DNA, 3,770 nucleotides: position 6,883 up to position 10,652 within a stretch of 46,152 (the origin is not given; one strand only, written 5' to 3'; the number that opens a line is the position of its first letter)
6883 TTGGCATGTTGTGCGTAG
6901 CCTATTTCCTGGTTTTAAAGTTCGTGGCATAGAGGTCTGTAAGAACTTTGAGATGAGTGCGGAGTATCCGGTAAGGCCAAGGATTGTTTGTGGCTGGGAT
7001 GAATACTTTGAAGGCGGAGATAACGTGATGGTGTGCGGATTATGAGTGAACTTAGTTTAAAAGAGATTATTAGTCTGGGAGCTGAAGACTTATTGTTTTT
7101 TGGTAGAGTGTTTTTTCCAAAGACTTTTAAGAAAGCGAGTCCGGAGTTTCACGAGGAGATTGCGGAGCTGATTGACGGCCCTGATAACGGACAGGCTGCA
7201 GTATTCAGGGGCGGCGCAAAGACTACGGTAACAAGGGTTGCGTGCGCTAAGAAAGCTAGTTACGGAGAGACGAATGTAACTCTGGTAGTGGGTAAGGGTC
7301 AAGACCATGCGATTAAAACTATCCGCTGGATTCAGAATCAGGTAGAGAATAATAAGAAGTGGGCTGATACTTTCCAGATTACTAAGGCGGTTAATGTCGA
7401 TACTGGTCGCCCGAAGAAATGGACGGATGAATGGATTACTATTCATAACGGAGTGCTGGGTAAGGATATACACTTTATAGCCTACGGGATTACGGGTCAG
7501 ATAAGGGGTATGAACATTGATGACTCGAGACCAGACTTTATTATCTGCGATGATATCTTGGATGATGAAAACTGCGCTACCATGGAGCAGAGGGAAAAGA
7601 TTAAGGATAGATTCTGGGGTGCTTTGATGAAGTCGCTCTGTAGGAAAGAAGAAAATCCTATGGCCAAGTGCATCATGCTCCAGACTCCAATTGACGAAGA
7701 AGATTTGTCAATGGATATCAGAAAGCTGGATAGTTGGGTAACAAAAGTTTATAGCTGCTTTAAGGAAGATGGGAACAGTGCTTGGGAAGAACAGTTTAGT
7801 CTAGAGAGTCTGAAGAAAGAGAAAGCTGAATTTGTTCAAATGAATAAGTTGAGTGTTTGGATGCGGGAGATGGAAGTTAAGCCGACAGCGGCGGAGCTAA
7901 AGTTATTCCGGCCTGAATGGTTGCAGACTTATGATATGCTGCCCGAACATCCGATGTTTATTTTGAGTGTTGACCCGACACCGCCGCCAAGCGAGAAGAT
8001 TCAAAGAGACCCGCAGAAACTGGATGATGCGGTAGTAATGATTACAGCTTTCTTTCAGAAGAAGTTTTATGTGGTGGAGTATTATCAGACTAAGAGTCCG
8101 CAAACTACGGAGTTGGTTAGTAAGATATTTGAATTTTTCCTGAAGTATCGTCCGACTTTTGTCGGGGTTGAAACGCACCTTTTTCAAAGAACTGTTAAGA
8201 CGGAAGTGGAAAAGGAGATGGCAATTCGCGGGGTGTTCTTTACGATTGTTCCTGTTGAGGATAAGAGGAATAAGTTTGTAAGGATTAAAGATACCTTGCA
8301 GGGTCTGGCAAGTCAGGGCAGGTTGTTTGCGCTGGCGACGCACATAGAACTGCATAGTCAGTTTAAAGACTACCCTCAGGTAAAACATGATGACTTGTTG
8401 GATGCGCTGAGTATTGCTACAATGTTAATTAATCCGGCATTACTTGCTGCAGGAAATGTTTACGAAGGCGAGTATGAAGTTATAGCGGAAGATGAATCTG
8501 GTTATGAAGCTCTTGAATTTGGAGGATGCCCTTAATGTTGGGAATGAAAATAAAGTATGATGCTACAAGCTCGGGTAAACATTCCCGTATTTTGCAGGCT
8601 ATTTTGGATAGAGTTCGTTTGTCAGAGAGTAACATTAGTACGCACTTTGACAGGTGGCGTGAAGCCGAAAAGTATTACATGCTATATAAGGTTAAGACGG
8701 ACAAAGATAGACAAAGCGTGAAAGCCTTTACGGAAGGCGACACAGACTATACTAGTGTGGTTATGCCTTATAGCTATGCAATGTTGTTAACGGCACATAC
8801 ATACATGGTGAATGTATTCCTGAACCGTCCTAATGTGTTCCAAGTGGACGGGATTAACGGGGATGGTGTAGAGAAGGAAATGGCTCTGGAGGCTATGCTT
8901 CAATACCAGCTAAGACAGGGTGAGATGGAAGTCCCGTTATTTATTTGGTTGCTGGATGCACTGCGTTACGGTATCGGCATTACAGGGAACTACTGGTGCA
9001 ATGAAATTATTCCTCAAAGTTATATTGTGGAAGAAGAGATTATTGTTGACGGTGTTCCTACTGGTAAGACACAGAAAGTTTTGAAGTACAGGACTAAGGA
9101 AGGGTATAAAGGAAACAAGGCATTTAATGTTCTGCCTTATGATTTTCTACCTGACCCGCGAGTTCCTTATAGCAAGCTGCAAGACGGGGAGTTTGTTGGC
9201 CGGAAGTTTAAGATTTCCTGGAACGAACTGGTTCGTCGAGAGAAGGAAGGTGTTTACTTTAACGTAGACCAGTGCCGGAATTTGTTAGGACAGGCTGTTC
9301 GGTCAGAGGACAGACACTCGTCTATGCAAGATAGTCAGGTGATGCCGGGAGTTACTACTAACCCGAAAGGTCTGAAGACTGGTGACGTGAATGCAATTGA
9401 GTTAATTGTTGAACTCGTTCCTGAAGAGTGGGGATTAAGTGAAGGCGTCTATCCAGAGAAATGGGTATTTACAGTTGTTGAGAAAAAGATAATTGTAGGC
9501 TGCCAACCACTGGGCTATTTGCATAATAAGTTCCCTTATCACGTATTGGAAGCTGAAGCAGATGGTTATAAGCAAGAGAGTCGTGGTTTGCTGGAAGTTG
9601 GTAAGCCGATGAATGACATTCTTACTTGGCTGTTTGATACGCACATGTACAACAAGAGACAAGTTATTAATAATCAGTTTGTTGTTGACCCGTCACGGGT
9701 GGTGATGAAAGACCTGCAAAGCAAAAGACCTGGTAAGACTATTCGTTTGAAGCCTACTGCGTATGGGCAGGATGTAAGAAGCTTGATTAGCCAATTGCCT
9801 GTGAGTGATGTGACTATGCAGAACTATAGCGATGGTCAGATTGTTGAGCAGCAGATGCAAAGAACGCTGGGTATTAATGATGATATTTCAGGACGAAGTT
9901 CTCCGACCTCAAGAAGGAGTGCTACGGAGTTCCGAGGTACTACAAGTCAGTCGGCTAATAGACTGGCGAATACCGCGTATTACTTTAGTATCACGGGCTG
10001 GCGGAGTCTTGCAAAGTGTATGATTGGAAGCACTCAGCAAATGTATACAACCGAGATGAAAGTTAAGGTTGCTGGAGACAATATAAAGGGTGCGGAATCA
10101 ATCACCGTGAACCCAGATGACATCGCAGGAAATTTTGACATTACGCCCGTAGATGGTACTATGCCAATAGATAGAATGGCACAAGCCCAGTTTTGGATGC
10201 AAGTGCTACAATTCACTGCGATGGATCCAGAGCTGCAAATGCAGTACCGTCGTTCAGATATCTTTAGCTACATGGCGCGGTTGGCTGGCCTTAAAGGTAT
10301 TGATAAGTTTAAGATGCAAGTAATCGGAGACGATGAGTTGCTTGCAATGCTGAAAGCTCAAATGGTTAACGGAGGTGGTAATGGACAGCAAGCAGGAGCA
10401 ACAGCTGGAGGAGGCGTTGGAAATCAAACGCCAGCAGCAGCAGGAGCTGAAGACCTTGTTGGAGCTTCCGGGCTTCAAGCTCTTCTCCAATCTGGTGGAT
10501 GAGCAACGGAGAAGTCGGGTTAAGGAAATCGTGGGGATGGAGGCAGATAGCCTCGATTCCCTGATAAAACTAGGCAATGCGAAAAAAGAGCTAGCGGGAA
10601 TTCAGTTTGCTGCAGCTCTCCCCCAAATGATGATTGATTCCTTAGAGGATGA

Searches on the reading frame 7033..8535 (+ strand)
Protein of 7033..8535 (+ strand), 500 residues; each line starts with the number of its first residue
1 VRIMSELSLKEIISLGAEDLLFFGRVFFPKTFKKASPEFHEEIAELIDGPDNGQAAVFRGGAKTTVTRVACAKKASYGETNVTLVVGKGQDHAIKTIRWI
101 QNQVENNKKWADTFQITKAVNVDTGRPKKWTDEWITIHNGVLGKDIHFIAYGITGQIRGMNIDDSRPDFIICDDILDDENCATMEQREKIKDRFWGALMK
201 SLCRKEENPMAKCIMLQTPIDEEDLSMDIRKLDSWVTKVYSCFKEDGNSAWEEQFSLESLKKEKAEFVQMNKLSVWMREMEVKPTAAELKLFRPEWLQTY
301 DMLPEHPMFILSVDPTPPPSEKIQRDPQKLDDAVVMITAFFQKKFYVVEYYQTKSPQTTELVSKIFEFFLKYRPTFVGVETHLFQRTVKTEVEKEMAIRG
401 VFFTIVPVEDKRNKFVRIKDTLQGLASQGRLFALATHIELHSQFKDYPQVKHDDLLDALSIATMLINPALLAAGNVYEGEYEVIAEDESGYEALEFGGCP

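Call 34: search_protein_families(library=phrogs, proteins=[window:7033-8535:+], max_evalue=0.001)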
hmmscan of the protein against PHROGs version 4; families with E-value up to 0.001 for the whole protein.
window:7033-8535:+ (500 aa): 4 families
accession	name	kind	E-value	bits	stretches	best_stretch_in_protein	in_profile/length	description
phrog_38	-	head and packaging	3.7e-75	255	1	15-469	268-706/760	terminase large subunit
phrog_5573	-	head and packaging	2.9e-09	37.7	1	242-460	19-228/250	terminase large subunit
phrog_14112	-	unknown function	0.00021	21.8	1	34-194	84-239/247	-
phrog_28155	-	head and packaging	0.00064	20.6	0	159-232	148-234/260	terminase large subunit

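Call 118: search_dna_similar(query=window:7033-8535:+, collection=phages, mode=protein, max_rows=40, rows=spread, max_evalue=1e-8)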
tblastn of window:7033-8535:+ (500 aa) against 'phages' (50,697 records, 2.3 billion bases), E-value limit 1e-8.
Records with a match: 275; places in all: 275; records where one place covers at least 80% of the query: 97.
Best place of each record, by identity: 60-80% 1; <60% 274.
By first word of the organism name: Escherichia 51; Pseudomonas 33; Vibrio 32; Rhizobium 16; Bacteriophage 14; Erwinia 14; Pectobacterium 14; Achromobacter 12; Stenotrophomonas 10; Alteromonas 7; and 28 more.
By host as written in the record: - 29; Escherichia coli 18; Pseudomonas aeruginosa 17; Vibrio breoganii 15; Stenotrophomonas maltophilia 8; Ruegeria pomeroyi DSS-3 8; Dinoroseobacter shibae DFL12 7; Achromobacter xylosoxidans I2BC 7; and 98 more.
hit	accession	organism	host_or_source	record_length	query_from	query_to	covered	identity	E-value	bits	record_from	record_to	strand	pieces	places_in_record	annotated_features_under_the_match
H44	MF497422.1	Vibrio phage vB_VspS_VS-ABTNL-3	Vibrio splendidus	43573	3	500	100%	78.9%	0e+0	841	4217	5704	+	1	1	hypothetical protein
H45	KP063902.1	Bacillus phage BalMu-1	Bacillus alcalophilus CGMCC 1.3604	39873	15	465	90%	24.4%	3e-22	106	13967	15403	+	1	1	hypothetical protein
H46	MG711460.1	Faecalibacterium phage FP_Mushu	Faecalibacterium prausnitzii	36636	15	465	90%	24.0%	3e-19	97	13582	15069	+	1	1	terminase large subunit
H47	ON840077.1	Caudoviricetes sp.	Rattus norvegicus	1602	34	460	85%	23.9%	7e-16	86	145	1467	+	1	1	large terminase protein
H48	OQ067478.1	Polaromonas phage Tiera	Polaromonas sp.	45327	16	460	89%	22.3%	5e-11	72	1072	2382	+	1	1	putative large terminase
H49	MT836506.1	Bacteriophage sp.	human fecal samples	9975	10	419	82%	23.1%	5e-9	65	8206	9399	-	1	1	record has no annotation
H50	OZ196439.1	Vibrio phage K479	Seawater and oysters mix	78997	59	465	81%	22.7%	8e-9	64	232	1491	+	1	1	terminase large subunit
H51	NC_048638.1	Pseudomonas phage ZC03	Pseudomonas aeruginosa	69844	36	417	76%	23.9%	6e-18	94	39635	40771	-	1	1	hypothetical protein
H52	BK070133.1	Bacteriophage sp.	Helicobacter pullorum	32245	100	465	73%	24.3%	8e-15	84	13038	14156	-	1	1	hypothetical protein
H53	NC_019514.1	Erwinia phage vB_EamP-S6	Erwinia amylovora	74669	76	468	79%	22.1%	3e-11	72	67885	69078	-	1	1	gp098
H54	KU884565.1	Pseudomonas phage PaMx46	Pseudomonas aeruginosa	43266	19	423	81%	21.5%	9e-11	71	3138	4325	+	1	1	putative large terminase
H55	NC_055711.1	Pseudomonas phage PaMx41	Pseudomonas aeruginosa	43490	19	423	81%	21.5%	1e-10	71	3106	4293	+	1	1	putative large terminase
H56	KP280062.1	Vibrio phage phi 1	Vibrio cholerae 1051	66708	59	465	81%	21.1%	2e-9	66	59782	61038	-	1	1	terminase large subunit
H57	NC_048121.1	Vibrio phage 1.169.O._10N.261.52.B1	Vibrio breoganii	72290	81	461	76%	22.4%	3e-10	69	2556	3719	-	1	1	terminase large subunit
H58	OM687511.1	Burkholderia phage vB_BpP_HN01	Burkholderia pseudomallei HNBP001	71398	36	415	76%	22.4%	1e-13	80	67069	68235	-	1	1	terminase_6C domain-containing protein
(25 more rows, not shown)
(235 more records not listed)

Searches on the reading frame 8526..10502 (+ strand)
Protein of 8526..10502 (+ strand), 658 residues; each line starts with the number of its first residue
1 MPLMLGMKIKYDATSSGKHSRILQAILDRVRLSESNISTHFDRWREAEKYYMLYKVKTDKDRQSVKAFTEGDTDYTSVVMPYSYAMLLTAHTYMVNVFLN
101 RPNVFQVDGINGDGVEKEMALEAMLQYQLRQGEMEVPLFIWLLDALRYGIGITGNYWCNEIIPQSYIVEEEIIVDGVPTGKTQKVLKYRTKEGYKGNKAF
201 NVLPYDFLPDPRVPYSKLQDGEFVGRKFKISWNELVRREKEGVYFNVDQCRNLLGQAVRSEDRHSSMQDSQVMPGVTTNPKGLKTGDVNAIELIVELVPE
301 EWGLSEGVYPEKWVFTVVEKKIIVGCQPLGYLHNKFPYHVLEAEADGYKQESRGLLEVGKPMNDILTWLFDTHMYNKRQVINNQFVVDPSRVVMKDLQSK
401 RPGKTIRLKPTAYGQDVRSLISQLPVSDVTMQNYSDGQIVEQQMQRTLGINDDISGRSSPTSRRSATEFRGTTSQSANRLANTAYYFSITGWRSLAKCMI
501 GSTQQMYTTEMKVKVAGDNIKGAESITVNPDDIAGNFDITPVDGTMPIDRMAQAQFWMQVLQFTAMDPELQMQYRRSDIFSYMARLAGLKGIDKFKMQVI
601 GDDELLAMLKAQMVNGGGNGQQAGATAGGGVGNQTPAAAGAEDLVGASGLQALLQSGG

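Call 34: search_protein_families(library=phrogs, proteins=[window:8526-10502:+], max_evalue=0.001)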
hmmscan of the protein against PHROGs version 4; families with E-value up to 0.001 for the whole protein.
window:8526-10502:+ (658 aa): 3 families
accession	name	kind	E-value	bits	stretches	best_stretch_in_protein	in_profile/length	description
phrog_332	-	connector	3.1e-54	185.3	1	20-640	8-546/560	head-tail adaptor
phrog_1216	-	head and packaging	1.4e-18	67.8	1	94-595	79-592/714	portal protein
phrog_15554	-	head and packaging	4e-07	29.5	1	313-596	336-615/666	portal protein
